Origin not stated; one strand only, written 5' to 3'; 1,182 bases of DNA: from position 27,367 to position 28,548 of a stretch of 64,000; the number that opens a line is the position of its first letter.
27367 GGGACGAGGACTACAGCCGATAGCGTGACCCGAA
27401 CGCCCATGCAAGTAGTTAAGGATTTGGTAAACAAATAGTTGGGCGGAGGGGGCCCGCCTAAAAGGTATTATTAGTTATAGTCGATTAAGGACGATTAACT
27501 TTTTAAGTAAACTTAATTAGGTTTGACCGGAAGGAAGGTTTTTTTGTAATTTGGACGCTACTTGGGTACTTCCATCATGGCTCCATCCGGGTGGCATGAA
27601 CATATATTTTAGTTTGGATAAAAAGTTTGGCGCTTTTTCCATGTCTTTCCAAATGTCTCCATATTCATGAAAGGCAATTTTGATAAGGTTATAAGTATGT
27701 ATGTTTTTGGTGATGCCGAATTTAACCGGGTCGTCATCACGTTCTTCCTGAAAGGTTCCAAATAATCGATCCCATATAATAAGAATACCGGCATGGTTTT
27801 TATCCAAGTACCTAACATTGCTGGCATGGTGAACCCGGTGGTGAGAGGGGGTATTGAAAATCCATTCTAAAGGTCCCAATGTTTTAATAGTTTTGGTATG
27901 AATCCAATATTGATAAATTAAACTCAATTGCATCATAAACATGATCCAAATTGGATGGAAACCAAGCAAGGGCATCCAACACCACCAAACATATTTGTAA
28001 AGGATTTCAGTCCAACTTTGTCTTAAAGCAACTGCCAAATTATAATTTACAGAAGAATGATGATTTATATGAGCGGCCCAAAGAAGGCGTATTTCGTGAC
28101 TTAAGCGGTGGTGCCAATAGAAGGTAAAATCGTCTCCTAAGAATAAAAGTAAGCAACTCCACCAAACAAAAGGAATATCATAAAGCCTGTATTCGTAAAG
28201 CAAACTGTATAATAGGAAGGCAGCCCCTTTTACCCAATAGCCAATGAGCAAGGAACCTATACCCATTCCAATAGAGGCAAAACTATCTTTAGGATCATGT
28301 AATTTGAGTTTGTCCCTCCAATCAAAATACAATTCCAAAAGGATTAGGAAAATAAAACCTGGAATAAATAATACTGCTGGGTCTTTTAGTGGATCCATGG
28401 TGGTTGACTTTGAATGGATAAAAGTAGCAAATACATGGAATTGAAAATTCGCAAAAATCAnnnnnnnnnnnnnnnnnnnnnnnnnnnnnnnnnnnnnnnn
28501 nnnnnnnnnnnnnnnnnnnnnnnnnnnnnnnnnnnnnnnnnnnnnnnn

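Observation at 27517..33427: A single 1280-aa ORF fuses an MMPL-type exporter, a PlsC-type acyltransferase and a SAM methyltransferase, in an operon with a fatty acid hydroxylase-family enzyme and divergent from a PF14907-like nucleotidyltransferase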

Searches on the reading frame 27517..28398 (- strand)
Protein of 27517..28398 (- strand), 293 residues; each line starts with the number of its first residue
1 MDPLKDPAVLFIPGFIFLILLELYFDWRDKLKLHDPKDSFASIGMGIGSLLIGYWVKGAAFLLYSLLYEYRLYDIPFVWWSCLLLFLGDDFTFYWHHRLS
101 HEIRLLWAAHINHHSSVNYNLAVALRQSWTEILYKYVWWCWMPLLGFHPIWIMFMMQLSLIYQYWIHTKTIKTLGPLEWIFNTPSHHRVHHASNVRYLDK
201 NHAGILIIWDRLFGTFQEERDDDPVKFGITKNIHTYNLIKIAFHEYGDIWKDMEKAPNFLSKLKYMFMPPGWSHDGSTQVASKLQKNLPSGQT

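Call 6: search_protein_families(library=pfam, proteins=[window:27517-28398:-], max_evalue=0.01)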
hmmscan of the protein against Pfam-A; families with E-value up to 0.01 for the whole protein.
window:27517-28398:- (293 aa): 1 family
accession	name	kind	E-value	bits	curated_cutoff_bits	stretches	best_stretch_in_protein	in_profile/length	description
PF04116.19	FA_hydroxylase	-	1.1e-26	94.3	31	1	83-215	2-132/132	Fatty acid hydroxylase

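Call 7: search_protein_families(library=ncbifam, proteins=[window:27517-28398:-], max_evalue=0.01)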
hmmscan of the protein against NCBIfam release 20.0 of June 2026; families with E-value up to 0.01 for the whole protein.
window:27517-28398:- (293 aa): 1 family
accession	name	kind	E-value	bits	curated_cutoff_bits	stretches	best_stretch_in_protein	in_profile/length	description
NF052566.1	OrLpdHdlsOlsERhiz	equivalog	4.5e-15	55.7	475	1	89-235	126-273/293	ornithine lipid hydroxylase OlsE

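Call 40: find_homologous_proteins(query=window:27517-28398:-, max_evalue=1e-20)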
Query window:27517-28398:- (293 aa): 7998 proteins with E <= 1e-20 among 8000 candidates; the best 120 are listed.
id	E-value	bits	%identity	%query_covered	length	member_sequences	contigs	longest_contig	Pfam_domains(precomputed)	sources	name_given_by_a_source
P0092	3.2e-204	695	100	100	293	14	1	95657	PF04116.20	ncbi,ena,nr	ncbi:MAG: sterol desaturase family protein [Bacteroidia bacterium]|nr:sterol desaturase family prote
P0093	1.1e-158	546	78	100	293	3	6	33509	PF04116.20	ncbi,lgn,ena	-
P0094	1.1e-151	523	75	100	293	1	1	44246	PF04116.20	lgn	-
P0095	1.2e-151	523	75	100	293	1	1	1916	PF04116.20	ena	-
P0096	5.9e-151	520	75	100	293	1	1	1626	PF04116.20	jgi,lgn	-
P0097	2.7e-136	472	68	96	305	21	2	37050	PF04116.20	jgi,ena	jgi:sterol desaturase/sphingolipid hydroxylase (fatty acid hydroxylase superfamily)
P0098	5.1e-135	468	66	98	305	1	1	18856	PF04116.20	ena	-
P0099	4.7e-134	465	69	97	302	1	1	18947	PF04116.20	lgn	-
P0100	1.3e-133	463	68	98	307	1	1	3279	PF04116.20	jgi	-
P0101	6.0e-133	461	68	97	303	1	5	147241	PF04116.20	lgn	-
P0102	6.1e-133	461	69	96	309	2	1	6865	PF04116.20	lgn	-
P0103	1.0e-132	460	65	98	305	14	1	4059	PF04116.20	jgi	jgi:sterol desaturase/sphingolipid hydroxylase (fatty acid hydroxylase superfamily)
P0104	1.3e-132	460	66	98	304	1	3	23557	PF04116.20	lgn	-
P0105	2.3e-132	459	66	97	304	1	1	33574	PF04116.20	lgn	-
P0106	6.7e-132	458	67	97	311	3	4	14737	PF04116.20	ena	-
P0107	3.4e-131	455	66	97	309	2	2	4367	PF04116.20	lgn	-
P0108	4.5e-131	455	66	97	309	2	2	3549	PF04116.20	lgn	-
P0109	5.6e-131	455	67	96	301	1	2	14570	PF04116.20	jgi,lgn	jgi:sterol desaturase/sphingolipid hydroxylase (fatty acid hydroxylase superfamily)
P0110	1.6e-130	453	65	97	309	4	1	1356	PF04116.20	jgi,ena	jgi:sterol desaturase/sphingolipid hydroxylase (fatty acid hydroxylase superfamily)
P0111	2.1e-130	453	67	96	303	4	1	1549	PF04116.20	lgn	-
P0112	2.2e-130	453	67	97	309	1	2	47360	PF04116.20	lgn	-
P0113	2.3e-130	453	65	98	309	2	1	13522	PF04116.20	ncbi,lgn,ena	-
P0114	2.5e-130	453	67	96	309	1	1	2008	PF04116.20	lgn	-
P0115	4.9e-130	452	65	98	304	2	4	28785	PF04116.20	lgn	-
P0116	6.1e-130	451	66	96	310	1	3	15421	PF04116.20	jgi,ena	-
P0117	7.9e-130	451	67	97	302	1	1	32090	PF04116.20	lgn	-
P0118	1.1e-129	450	63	98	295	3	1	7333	PF04116.20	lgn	-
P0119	1.5e-129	450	65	97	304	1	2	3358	PF04116.20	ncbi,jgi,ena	-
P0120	2.4e-129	449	68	96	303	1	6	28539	PF04116.20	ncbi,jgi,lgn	ncbi:MAG: sterol desaturase/sphingolipid hydroxylase (fatty acid hydroxylase superfamily) [Granulosi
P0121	3.2e-129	449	67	97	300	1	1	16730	PF04116.20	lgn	-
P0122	3.2e-129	449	67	97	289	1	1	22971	PF04116.20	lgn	-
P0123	4.9e-129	448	66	98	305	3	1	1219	PF04116.20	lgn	-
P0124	7.3e-129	448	65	96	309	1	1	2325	PF04116.20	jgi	jgi:sterol desaturase/sphingolipid hydroxylase (fatty acid hydroxylase superfamily)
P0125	9.9e-129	447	64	98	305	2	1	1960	PF04116.20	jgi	-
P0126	1.1e-128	447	64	96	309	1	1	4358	PF04116.20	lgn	-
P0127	1.3e-128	447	65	96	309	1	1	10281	PF04116.20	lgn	-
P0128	2.3e-128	446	66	97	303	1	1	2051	PF04116.20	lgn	-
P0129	4.0e-128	445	64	96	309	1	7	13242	PF04116.20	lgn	-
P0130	5.5e-128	445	66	96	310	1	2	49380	PF04116.20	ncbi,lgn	-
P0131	6.6e-128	445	65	96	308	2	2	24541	PF04116.20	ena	-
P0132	7.1e-128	444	64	97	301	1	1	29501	PF04116.20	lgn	-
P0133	7.3e-128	444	65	97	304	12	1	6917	PF04116.20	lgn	-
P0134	1.0e-127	444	65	96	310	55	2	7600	PF04116.20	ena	-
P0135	1.8e-127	443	64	97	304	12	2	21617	PF04116.20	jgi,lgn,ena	-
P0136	3.2e-127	442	65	96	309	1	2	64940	PF04116.20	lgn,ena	-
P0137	4.3e-127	442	64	96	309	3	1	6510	PF04116.20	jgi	jgi:sterol desaturase/sphingolipid hydroxylase (fatty acid hydroxylase superfamily)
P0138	4.7e-127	442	64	97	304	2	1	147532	PF04116.20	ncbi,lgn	-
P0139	5.4e-127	442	66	96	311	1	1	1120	PF04116.20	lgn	-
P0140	1.8e-126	440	65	96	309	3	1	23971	PF04116.20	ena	-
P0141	4.4e-126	439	64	97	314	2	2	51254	PF04116.20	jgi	-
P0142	9.0e-126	438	65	96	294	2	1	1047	PF04116.20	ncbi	ncbi:MAG: sterol desaturase family protein, partial [Flavobacteriales bacterium]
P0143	1.4e-125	437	64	97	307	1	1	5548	PF04116.20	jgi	jgi:sterol desaturase/sphingolipid hydroxylase (fatty acid hydroxylase superfamily)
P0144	3.0e-125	436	65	97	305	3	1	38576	PF04116.20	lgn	-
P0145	4.0e-125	435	62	98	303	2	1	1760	PF04116.20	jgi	jgi:sterol desaturase/sphingolipid hydroxylase (fatty acid hydroxylase superfamily)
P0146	2.0e-124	433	64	96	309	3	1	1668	PF04116.20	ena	-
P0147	3.4e-124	432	64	97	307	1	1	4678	PF04116.20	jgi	-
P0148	4.4e-124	432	64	96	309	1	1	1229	PF04116.20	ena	-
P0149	5.3e-124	432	63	91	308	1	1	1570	PF04116.20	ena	-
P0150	5.5e-124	432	63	98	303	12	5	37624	PF04116.20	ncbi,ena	-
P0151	6.5e-124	431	63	98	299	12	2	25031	PF04116.20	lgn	-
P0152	1.5e-123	430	66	92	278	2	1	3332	PF04116.20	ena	-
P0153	2.3e-123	430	63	98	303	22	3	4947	PF04116.20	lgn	-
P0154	2.9e-123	429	61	99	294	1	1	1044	PF04116.20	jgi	jgi:sterol desaturase/sphingolipid hydroxylase (fatty acid hydroxylase superfamily)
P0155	3.1e-123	429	62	97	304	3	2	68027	PF04116.20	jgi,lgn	jgi:sterol desaturase/sphingolipid hydroxylase (fatty acid hydroxylase superfamily)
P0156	5.8e-123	428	62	98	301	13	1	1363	PF04116.20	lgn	-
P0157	7.5e-123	428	64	92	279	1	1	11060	PF04116.20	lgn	-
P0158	1.1e-122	427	64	96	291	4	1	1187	PF04116.20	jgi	jgi:sterol desaturase/sphingolipid hydroxylase (fatty acid hydroxylase superfamily)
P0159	1.8e-122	427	62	100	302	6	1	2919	PF04116.20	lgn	-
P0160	6.5e-122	425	61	99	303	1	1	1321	PF04116.20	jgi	jgi:sterol desaturase/sphingolipid hydroxylase (fatty acid hydroxylase superfamily)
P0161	2.1e-121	423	61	100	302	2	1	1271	PF04116.20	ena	-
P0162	3.1e-121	423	62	97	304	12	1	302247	PF04116.20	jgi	jgi:sterol desaturase/sphingolipid hydroxylase (fatty acid hydroxylase superfamily)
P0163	3.2e-121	423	61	97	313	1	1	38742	PF04116.20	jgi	jgi:sterol desaturase/sphingolipid hydroxylase (fatty acid hydroxylase superfamily)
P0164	4.5e-121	422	62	96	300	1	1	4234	PF04116.20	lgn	-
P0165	5.0e-121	422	62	98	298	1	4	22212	PF04116.20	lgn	-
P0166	8.4e-121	421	63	98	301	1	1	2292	PF04116.20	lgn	-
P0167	8.5e-121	421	62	99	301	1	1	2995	PF04116.20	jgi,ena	jgi:sterol desaturase/sphingolipid hydroxylase (fatty acid hydroxylase superfamily)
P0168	1.1e-120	421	61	100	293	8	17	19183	PF04116.20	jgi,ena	jgi:sterol desaturase/sphingolipid hydroxylase (fatty acid hydroxylase superfamily)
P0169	1.3e-120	421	62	99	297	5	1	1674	PF04116.20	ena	-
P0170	2.9e-120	419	61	98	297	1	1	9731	PF04116.20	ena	-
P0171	5.2e-120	419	63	100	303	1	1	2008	PF04116.20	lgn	-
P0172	8.1e-120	418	61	97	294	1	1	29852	PF04116.20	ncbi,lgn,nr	ncbi:MAG: sterol desaturase family protein [Flavobacteriales bacterium]|nr:sterol desaturase family 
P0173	1.0e-119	418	61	100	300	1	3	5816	PF04116.20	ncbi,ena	-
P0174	1.0e-119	418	61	97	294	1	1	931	PF04116.20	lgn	-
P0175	1.1e-119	418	62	98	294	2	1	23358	PF04116.20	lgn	-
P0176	1.3e-119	417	61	96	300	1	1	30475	PF04116.20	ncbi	-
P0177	1.4e-119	417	62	99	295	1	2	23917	PF04116.20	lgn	-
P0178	1.6e-119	417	62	100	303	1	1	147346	PF04116.20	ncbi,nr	ncbi:MAG: sterol desaturase family protein [Bacteroidetes bacterium]|nr:sterol desaturase family pro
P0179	1.9e-119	417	61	98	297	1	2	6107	PF04116.20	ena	-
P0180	2.1e-119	417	61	97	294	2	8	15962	PF04116.20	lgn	-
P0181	2.2e-119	417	62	97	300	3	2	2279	PF04116.20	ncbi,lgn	ncbi:MAG TPA: sterol desaturase family protein [Chitinophagales bacterium]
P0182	2.6e-119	416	61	100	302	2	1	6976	PF04116.20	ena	-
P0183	2.7e-119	416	61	97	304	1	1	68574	PF04116.20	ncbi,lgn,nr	ncbi:MAG: sterol desaturase family protein [Flavobacteriales bacterium]|nr:sterol desaturase family 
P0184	2.9e-119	416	59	98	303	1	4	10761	PF04116.20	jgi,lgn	-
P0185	3.1e-119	416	62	96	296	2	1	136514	PF04116.20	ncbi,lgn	-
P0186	5.2e-119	415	61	99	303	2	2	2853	PF04116.20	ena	-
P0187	5.6e-119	415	61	98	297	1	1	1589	PF04116.20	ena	-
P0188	6.5e-119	415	61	100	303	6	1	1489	PF04116.20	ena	-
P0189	6.7e-119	415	60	97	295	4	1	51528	PF04116.20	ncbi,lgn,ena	-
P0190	6.8e-119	415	62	98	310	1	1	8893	PF04116.20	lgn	-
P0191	7.2e-119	415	61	96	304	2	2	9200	PF04116.20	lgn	-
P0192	7.3e-119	415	61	98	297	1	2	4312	PF04116.20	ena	-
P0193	8.3e-119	415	61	98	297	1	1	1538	PF04116.20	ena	-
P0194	9.8e-119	414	61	100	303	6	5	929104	PF04116.20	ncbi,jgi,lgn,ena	jgi:sterol desaturase/sphingolipid hydroxylase (fatty acid hydroxylase superfamily)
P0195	1.0e-118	414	61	97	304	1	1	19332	PF04116.20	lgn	-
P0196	1.9e-118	414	60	98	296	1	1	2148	PF04116.20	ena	-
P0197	1.9e-118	414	61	98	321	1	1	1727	PF04116.20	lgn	-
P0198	2.4e-118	413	59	100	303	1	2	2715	PF04116.20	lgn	-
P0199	2.8e-118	413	61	98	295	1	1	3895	PF04116.20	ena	-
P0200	2.8e-118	413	60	98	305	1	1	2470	PF04116.20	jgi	jgi:sterol desaturase/sphingolipid hydroxylase (fatty acid hydroxylase superfamily)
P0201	3.4e-118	413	61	98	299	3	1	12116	PF04116.20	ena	-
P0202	3.9e-118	412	61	98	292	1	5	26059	PF04116.20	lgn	-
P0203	4.1e-118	412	60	99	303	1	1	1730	PF04116.20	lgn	-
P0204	4.7e-118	412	59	100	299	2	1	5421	PF04116.20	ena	-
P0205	4.7e-118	412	61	98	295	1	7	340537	PF04116.20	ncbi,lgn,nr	ncbi:MAG: sterol desaturase family protein [Chitinophagales bacterium]|nr:sterol desaturase family p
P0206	5.1e-118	412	59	98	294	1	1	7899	PF04116.20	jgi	jgi:sterol desaturase/sphingolipid hydroxylase (fatty acid hydroxylase superfamily)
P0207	6.8e-118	412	60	98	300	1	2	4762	PF04116.20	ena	-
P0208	8.2e-118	411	60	98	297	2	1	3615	PF04116.20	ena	-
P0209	1.0e-117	411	62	98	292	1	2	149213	PF04116.20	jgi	jgi:sterol desaturase/sphingolipid hydroxylase (fatty acid hydroxylase superfamily)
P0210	1.4e-117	411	59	100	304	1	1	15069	PF04116.20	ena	-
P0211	1.7e-117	410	59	99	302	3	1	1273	PF04116.20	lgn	-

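Call 41: find_encoding_contigs(protein=P0194, flank=6000, max_places=3)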
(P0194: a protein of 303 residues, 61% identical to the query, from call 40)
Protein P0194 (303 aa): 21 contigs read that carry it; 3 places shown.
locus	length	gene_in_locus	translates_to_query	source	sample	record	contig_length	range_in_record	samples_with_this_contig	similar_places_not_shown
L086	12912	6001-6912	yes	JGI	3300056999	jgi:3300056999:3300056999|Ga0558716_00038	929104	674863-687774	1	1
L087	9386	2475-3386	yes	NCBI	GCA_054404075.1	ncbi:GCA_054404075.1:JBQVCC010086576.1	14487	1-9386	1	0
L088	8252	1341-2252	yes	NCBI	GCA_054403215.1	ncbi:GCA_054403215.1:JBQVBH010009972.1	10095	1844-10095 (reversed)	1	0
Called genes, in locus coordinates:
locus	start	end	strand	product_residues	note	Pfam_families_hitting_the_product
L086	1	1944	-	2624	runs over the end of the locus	PF17803:Cadherin_4, PF17892:Cadherin_5, PF17963:Big_9, PF17803:Cadherin_4, PF17892:Cadherin_5, PF17963:Big_9, PF17803:Cadherin_4, PF17892:Cadherin_5, +52 more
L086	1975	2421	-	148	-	-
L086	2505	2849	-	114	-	PF02627:CMD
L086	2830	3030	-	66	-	-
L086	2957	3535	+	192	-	PF04011:LemA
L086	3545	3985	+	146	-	PF04536:TPM_phosphatase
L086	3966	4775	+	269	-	PF04536:TPM_phosphatase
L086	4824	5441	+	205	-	PF00719:Pyrophosphatase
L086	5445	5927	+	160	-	PF00578:AhpC-TSA, PF08534:Redoxin, PF00085:Thioredoxin (weak)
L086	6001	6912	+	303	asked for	PF04116:FA_hydroxylase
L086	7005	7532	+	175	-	PF02620:YceD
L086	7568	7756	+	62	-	PF01783:Ribosomal_L32p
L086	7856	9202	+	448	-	PF01554:MatE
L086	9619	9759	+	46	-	-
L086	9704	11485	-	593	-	-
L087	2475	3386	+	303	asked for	PF04116:FA_hydroxylase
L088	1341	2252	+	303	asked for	PF04116:FA_hydroxylase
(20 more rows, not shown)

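Call 42: find_encoding_contigs(protein=P0101, flank=6000, max_places=2)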
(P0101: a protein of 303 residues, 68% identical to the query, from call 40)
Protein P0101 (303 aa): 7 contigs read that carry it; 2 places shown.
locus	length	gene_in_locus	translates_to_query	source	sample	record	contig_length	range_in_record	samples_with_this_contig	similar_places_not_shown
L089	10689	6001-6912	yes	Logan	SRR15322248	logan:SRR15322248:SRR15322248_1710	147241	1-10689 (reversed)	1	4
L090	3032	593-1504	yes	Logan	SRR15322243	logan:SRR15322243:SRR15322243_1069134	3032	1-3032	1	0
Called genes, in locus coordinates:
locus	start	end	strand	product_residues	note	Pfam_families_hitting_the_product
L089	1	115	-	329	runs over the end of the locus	PF01522:Polysacc_deac_1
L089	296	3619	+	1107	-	PF13517:FG-GAP_3, PF01839:FG-GAP (faint), PF13517:FG-GAP_3, PF07593:UnbV_ASPIC, PF13517:FG-GAP_3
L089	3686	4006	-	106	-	PF01197:Ribosomal_L31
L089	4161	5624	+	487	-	PF13229:Beta_helix (faint)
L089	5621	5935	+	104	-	PF13620:CarboxypepD_reg, PF13715:CarbopepD_reg_2 (weak)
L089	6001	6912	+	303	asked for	PF04116:FA_hydroxylase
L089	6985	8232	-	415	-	PF06689:zf-C4_ClpX, PF00004:AAA, PF07724:AAA_2, PF07728:AAA_5 (weak), PF10431:ClpB_D2-small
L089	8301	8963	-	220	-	PF00574:CLP_protease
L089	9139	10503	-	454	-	PF05697:Trigger_N, PF05698:Trigger_C (faint), PF28537:FKBP-like_TF, PF28539:TF_C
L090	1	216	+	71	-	?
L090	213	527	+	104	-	PF13620:CarboxypepD_reg, PF13715:CarbopepD_reg_2 (weak)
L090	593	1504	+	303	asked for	PF04116:FA_hydroxylase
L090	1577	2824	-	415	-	PF06689:zf-C4_ClpX, PF00004:AAA, PF07724:AAA_2, PF07728:AAA_5 (weak), PF10431:ClpB_D2-small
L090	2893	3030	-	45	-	?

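Call 43: find_encoding_contigs(protein=P0093, flank=8000, max_places=3)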
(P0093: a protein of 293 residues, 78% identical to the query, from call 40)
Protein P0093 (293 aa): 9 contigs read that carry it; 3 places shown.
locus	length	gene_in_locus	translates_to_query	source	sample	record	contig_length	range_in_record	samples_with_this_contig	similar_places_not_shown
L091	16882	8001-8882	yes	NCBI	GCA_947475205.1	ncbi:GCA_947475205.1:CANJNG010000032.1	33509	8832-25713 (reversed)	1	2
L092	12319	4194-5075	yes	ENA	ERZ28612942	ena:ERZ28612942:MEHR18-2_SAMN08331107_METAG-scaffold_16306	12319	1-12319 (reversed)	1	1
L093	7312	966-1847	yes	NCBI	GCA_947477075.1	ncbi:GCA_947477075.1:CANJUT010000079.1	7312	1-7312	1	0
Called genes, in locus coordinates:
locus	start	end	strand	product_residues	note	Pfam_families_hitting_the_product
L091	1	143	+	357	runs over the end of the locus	-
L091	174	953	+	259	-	PF20243:MbnP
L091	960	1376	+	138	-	-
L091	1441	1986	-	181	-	-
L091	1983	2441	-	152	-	-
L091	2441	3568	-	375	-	-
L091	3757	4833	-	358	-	-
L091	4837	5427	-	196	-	PF04542:Sigma70_r2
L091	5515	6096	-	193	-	PF01966:HD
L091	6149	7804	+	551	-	PF00027:cNMP_binding, PF00512:HisKA, PF02518:HATPase_c, PF00072:Response_reg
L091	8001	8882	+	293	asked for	PF04116:FA_hydroxylase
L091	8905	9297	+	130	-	PF04134:DCC1-like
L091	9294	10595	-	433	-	PF01171:ATP_bind_3, PF28558:TilS_SCL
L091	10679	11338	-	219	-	PF00512:HisKA (weak), PF02518:HATPase_c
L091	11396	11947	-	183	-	-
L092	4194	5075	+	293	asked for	PF04116:FA_hydroxylase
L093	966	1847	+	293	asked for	PF04116:FA_hydroxylase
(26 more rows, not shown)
